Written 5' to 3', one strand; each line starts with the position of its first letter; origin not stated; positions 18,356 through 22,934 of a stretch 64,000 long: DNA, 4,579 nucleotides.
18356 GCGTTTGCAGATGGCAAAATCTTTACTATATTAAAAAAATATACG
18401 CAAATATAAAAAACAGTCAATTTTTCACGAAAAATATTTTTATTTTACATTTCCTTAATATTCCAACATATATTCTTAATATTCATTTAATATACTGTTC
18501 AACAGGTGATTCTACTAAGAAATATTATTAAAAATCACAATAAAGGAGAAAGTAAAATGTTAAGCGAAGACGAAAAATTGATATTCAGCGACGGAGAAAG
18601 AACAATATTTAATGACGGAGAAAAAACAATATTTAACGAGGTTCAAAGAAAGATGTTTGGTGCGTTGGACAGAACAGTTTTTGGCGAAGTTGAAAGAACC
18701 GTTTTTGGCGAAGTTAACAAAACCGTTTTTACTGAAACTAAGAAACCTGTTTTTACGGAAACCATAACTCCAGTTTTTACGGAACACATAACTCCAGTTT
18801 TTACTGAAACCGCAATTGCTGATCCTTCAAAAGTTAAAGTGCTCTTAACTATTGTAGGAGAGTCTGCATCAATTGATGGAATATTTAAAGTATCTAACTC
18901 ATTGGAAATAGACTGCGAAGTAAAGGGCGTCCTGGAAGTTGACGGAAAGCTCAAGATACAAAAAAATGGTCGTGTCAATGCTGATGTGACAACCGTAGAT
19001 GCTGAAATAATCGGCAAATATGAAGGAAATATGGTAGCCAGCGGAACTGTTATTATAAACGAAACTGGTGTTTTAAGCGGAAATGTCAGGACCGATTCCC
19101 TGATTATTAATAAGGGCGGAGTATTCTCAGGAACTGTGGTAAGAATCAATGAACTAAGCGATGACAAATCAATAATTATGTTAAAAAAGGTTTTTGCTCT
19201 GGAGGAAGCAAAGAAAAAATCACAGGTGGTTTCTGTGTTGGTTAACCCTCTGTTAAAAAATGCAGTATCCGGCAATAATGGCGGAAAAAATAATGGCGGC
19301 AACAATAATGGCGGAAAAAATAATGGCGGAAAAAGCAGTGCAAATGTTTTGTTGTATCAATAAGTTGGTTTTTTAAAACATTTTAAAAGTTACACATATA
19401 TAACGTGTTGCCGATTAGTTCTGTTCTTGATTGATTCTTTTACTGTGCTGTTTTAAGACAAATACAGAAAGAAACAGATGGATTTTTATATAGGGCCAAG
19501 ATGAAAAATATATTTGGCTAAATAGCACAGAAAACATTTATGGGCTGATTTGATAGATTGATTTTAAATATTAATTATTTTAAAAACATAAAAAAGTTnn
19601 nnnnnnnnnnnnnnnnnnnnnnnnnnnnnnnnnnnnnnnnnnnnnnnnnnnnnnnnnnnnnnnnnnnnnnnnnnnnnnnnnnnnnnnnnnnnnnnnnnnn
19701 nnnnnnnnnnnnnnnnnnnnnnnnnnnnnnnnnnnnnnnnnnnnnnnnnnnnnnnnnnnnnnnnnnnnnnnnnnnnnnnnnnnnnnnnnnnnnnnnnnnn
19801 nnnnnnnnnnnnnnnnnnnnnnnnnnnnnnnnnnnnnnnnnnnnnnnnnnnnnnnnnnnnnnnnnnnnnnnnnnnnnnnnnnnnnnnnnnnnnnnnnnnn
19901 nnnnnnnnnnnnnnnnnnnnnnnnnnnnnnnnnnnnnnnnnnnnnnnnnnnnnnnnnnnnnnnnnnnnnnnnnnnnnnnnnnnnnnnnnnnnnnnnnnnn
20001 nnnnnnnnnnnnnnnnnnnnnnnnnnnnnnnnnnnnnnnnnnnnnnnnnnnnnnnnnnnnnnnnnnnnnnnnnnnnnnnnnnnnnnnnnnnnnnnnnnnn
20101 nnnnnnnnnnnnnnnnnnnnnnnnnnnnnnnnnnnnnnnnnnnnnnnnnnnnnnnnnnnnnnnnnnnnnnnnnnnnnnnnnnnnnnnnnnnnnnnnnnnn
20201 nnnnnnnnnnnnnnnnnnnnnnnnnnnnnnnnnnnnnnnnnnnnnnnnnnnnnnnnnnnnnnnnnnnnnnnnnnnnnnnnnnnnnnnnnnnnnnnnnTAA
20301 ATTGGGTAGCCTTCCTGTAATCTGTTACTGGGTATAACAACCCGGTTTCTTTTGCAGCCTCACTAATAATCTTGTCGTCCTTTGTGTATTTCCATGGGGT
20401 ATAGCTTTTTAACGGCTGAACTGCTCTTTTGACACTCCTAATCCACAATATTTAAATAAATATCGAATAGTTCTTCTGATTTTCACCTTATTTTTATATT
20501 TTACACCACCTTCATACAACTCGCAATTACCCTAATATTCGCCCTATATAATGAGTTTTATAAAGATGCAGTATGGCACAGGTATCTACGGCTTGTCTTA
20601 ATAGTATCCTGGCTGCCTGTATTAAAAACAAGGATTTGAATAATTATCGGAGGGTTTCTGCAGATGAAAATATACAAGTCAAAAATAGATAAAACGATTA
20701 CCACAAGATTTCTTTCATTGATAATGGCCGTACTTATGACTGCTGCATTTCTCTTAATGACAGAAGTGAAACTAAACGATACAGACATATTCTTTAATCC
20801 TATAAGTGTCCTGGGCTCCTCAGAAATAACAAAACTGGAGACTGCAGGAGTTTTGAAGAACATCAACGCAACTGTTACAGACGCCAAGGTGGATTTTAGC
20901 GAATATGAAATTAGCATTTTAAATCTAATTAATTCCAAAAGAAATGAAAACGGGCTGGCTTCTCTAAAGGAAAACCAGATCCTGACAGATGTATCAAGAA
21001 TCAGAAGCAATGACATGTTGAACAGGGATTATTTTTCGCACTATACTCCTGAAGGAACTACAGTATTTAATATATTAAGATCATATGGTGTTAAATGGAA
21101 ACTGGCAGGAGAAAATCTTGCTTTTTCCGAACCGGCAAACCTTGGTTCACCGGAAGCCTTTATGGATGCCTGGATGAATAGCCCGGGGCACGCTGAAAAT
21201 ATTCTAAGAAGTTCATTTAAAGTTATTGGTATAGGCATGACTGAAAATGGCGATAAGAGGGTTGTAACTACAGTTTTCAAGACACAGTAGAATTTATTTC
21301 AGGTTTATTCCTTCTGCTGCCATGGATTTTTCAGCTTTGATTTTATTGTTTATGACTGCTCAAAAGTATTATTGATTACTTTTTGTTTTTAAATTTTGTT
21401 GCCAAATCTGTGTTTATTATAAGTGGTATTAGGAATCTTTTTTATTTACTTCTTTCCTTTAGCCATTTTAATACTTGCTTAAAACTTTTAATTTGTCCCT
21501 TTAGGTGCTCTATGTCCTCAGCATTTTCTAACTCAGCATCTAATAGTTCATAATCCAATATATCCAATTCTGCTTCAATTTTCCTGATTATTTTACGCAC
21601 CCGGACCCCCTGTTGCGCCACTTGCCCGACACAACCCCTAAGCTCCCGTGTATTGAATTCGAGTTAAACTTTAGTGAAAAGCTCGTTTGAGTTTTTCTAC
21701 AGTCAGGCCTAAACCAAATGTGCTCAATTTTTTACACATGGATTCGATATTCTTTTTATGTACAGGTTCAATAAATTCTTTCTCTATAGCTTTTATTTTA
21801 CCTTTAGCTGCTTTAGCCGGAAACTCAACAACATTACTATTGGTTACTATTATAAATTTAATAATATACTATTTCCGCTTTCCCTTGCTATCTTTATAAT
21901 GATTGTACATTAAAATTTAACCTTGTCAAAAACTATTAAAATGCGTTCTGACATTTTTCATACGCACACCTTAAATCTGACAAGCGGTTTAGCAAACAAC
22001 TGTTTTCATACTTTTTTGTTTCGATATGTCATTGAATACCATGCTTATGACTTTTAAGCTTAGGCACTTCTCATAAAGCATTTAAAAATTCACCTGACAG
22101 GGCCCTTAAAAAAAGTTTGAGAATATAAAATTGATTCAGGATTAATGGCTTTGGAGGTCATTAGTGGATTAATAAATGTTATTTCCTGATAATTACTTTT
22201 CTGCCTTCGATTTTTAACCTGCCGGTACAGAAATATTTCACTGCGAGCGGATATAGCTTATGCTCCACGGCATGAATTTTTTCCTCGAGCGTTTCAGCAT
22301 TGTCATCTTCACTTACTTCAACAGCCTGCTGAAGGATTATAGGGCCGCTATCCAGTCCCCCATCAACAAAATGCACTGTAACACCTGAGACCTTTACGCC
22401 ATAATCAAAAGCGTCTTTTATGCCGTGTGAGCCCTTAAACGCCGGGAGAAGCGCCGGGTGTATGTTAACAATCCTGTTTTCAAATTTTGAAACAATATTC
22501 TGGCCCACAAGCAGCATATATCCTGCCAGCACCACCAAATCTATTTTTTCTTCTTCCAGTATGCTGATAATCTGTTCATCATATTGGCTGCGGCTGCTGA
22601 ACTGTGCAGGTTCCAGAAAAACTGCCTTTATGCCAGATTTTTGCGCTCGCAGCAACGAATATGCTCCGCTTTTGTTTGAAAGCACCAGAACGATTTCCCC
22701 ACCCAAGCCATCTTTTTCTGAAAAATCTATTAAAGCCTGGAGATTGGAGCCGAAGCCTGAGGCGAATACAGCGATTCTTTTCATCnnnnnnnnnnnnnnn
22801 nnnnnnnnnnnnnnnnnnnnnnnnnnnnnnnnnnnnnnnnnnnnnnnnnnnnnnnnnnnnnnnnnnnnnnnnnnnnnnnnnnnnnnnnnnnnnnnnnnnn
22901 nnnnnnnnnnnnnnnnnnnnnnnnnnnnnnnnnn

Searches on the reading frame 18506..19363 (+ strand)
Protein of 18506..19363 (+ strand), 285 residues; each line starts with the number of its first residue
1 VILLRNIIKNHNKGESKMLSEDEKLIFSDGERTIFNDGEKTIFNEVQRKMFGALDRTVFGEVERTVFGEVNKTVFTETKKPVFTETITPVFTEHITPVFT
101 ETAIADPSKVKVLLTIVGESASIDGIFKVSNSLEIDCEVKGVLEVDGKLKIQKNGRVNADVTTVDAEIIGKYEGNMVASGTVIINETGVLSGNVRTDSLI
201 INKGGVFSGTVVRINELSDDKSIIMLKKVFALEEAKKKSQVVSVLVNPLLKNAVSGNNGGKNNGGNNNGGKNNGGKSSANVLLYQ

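Call 17: search_protein_families(library=pfam, proteins=[window:18506-19363:+], max_evalue=0.00001)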
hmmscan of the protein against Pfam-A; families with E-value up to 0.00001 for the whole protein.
window:18506-19363:+ (285 aa): 1 family
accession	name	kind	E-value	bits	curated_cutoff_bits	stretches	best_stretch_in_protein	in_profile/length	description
PF04519.19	Bactofilin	-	9e-20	71.2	27.9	1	115-211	1-97/98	Polymer-forming cytoskeletal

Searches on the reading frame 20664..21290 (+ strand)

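Call 75: search_protein_families(library=pfam, proteins=[window:20664-21290:+], max_evalue=0.0001)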
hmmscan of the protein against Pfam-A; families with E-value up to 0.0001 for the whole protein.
window:20664-21290:+ (208 aa): 1 family
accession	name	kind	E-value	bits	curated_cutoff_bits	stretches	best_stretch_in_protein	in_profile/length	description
PF00188.32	CAP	-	7.5e-18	65.9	21.1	1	86-202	1-114/117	Cysteine-rich secretory protein family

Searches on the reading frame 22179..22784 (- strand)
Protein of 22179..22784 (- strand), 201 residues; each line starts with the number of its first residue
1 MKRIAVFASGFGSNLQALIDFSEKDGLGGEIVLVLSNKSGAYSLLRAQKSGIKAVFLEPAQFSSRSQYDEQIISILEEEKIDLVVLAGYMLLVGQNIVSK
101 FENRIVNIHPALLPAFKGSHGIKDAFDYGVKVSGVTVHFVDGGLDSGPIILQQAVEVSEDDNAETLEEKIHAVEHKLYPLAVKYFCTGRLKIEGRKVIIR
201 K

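Call 75: search_protein_families(library=pfam, proteins=[window:22179-22784:-], max_evalue=0.0001)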
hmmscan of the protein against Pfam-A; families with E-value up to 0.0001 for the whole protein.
window:22179-22784:- (201 aa): 1 family
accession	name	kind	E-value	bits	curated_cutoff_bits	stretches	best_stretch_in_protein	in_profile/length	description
PF00551.24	Formyl_trans_N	-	4.3e-56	190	26.1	1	2-182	1-181/181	Formyl transferase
